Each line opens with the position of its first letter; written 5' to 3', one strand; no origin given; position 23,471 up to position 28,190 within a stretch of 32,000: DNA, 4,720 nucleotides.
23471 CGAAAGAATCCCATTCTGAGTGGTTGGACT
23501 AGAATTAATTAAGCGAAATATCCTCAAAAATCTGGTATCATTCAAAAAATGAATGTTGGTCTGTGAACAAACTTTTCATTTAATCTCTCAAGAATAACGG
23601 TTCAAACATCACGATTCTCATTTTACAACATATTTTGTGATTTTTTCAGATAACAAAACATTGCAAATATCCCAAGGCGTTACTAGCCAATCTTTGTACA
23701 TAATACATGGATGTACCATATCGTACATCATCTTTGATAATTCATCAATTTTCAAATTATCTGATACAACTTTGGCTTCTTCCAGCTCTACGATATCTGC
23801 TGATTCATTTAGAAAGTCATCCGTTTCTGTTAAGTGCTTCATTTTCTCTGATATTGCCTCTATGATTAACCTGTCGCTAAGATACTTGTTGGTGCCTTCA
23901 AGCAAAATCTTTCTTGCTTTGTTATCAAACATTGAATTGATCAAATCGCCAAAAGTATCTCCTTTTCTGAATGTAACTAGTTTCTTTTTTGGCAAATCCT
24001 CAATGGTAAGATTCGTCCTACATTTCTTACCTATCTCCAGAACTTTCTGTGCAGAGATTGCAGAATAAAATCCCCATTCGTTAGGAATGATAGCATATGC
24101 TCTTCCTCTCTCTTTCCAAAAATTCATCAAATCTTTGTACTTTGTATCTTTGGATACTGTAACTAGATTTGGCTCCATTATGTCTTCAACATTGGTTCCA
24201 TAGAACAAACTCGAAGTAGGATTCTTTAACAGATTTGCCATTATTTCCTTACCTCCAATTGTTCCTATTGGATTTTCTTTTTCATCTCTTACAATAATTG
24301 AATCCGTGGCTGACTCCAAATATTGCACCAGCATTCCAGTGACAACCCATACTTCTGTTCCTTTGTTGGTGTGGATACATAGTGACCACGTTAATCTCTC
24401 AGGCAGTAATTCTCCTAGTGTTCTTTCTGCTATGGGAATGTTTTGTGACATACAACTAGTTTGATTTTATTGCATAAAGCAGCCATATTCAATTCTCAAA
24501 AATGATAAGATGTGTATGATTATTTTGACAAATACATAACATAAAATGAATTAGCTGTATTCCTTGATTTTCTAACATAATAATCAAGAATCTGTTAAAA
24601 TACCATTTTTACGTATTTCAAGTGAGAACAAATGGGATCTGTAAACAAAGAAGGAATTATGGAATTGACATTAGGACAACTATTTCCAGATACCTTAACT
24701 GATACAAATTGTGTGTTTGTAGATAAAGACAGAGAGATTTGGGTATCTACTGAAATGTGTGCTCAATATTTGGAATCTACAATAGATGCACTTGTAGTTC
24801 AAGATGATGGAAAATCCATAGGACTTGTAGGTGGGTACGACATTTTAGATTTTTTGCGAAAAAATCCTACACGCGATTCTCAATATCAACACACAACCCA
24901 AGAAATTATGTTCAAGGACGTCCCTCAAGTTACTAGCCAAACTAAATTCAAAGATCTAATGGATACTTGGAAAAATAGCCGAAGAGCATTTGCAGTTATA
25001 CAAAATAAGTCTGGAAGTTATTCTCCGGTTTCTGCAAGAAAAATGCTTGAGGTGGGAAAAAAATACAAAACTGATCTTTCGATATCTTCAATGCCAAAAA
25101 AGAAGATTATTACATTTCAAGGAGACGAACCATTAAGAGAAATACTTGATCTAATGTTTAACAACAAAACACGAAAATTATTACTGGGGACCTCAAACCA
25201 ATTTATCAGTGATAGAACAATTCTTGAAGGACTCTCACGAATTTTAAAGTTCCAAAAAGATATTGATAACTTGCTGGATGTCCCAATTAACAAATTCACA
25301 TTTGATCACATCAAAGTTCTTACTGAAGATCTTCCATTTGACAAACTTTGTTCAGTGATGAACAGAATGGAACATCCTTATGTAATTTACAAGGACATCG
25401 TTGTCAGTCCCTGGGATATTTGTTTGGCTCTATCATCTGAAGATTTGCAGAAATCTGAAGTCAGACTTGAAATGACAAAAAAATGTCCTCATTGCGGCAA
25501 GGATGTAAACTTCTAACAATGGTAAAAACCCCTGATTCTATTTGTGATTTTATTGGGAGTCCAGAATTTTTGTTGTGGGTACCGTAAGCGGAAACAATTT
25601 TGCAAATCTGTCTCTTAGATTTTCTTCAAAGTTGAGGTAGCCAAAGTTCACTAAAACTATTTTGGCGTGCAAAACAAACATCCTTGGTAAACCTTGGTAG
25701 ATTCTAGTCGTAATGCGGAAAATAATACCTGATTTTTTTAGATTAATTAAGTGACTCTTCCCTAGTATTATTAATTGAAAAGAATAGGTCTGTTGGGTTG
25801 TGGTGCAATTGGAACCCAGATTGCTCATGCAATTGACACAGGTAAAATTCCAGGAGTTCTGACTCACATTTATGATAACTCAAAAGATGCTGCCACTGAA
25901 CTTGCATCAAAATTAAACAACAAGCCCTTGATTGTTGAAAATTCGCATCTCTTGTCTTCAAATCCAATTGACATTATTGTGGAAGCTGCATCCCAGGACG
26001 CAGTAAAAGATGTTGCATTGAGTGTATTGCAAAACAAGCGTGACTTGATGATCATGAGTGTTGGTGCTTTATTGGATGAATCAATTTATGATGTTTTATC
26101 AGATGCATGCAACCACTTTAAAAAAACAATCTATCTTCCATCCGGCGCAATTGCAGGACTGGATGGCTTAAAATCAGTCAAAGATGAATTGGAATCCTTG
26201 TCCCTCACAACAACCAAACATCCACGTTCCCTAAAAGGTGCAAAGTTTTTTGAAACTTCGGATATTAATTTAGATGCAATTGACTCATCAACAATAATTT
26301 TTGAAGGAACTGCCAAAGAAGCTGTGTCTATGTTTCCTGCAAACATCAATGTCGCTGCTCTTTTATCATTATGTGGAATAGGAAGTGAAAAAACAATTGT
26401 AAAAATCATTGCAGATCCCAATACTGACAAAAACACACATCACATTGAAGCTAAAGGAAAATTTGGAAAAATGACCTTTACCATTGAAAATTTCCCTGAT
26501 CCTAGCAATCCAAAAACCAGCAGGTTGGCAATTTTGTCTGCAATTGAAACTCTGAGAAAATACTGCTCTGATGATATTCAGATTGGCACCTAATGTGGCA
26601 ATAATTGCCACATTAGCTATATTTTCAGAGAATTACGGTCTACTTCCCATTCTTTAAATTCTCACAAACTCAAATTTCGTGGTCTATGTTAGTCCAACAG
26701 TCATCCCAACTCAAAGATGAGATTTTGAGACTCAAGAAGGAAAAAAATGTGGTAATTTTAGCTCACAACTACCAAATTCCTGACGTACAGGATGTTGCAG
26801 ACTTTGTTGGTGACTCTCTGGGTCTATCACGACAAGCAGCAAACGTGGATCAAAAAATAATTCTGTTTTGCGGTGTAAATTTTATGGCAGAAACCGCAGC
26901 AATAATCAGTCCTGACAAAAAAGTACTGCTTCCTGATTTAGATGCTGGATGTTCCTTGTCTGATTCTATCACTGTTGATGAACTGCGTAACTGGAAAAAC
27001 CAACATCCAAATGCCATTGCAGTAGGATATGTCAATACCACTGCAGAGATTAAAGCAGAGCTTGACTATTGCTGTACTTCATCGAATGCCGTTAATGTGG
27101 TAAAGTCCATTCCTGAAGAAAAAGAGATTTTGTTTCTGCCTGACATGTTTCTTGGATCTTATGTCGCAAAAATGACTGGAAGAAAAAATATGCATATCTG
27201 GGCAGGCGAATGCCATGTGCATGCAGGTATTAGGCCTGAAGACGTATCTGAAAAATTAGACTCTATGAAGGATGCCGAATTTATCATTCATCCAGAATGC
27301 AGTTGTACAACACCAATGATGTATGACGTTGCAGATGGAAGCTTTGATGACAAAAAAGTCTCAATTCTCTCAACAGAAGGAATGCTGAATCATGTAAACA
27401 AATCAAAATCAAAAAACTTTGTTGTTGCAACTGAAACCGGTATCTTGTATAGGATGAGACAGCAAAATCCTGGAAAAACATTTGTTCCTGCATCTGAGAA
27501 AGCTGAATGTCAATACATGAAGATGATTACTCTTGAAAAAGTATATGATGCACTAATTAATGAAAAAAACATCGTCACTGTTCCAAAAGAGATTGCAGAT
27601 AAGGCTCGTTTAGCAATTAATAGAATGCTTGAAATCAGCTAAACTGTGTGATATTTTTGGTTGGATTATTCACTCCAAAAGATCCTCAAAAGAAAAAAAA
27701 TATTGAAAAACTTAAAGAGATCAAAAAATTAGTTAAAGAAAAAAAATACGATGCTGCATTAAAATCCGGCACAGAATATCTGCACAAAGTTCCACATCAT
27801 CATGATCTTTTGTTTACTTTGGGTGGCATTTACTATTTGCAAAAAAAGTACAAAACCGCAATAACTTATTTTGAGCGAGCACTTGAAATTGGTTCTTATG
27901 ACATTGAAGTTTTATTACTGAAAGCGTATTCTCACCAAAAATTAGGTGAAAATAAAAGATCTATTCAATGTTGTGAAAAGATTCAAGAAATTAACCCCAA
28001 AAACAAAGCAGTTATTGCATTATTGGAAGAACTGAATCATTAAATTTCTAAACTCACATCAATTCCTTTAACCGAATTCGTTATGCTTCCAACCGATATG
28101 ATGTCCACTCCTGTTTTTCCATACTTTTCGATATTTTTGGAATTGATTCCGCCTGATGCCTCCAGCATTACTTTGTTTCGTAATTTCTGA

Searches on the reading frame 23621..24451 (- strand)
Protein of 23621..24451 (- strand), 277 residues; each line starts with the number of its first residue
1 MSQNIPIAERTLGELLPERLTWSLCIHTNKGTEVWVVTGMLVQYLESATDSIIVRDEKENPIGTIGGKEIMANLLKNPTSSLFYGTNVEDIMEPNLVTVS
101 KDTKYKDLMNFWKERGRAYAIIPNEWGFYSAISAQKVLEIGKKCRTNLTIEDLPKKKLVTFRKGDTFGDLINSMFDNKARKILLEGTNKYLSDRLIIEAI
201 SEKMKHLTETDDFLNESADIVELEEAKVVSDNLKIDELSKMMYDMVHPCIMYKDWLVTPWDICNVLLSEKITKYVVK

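Call 52: search_protein_families(library=pfam, proteins=[window:23621-24451:-], max_evalue=0.01)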
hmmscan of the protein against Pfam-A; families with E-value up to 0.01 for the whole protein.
window:23621-24451:- (277 aa): 1 family
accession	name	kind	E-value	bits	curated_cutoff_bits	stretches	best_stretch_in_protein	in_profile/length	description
PF00571.33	CBS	-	2.5e-05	25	24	0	88-116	1-29/57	CBS domain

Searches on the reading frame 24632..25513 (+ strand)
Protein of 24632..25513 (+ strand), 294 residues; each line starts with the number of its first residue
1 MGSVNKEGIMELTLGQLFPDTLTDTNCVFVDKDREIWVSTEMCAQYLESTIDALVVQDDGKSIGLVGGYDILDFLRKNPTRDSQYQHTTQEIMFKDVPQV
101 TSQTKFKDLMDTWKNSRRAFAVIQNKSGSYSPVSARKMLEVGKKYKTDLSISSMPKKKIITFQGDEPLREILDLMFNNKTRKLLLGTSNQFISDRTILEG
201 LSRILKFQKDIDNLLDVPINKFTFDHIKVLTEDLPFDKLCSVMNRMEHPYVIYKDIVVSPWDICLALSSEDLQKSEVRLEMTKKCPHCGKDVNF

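Call 52: search_protein_families(library=pfam, proteins=[window:24632-25513:+], max_evalue=0.01)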
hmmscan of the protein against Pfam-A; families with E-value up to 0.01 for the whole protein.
window:24632-25513:+ (294 aa): 2 families
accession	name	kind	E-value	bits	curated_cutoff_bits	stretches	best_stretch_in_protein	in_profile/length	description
PF00571.33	CBS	-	1.7e-08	35.1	24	0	41-76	19-56/57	CBS domain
PF11435.13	She2p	-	0.0067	16.6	25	0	70-115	150-195/201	RNA binding protein She2p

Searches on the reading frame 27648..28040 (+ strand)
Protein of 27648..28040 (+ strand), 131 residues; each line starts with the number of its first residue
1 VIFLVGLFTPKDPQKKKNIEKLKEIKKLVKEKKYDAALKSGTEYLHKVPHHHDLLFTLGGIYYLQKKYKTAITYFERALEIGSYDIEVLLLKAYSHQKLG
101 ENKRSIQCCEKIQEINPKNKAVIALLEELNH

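Call 52: search_protein_families(library=pfam, proteins=[window:27648-28040:+], max_evalue=0.01)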
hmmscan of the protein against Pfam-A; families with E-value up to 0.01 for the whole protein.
window:27648-28040:+ (131 aa): 16 families
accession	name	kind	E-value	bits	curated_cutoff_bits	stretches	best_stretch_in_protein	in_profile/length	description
PF00515.34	TPR_1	-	4.8e-14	51.9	27.8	2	54-81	3-30/34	Tetratricopeptide repeat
PF07719.23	TPR_2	-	6.7e-13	48.1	27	1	53-81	2-30/34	Tetratricopeptide repeat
PF12895.13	ANAPC3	-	1.6e-12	48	27.2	2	32-111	3-81/82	Anaphase-promoting complex, cyclosome, subunit 3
PF13181.12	TPR_8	-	2.1e-10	40.3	25.7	2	87-119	2-34/34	Tetratricopeptide repeat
PF14559.12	TPR_19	-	5.2e-10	40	25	2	64-128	3-67/68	Tetratricopeptide repeat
PF13424.12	TPR_12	-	4.3e-07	30.5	30.1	1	54-81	47-74/77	Tetratricopeptide repeat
PF13432.12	TPR_16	-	9.8e-07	29.6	32.7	1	29-85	8-64/65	Tetratricopeptide repeat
PF13174.12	TPR_6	-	3.1e-06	27.9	26.3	0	54-80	2-28/33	Tetratricopeptide repeat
PF13428.12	TPR_14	-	6e-06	26.9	23.5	1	53-94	2-43/44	Tetratricopeptide repeat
PF13431.12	TPR_17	-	0.00053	20.5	24.4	0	74-107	1-34/34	Tetratricopeptide repeat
PF13176.12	TPR_7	-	0.00071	19.9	27.9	0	57-81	4-28/36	Tetratricopeptide repeat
PF13374.12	TPR_10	-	0.0013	19.1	27.5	0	58-81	8-31/42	Tetratricopeptide repeat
PF25062.1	ARM_TT21_N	-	0.0013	18.9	40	1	53-116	101-166/222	Tetratricopeptide repeat protein 21 N-terminal ARM repeat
PF13414.12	TPR_11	-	0.0018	18.4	26.8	1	60-100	2-42/42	TPR repeat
PF23914.1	TPR_CcmH_CycH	-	0.0068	16.7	42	0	43-80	112-149/158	Cytochrome c-type biogenesis protein H TPR domain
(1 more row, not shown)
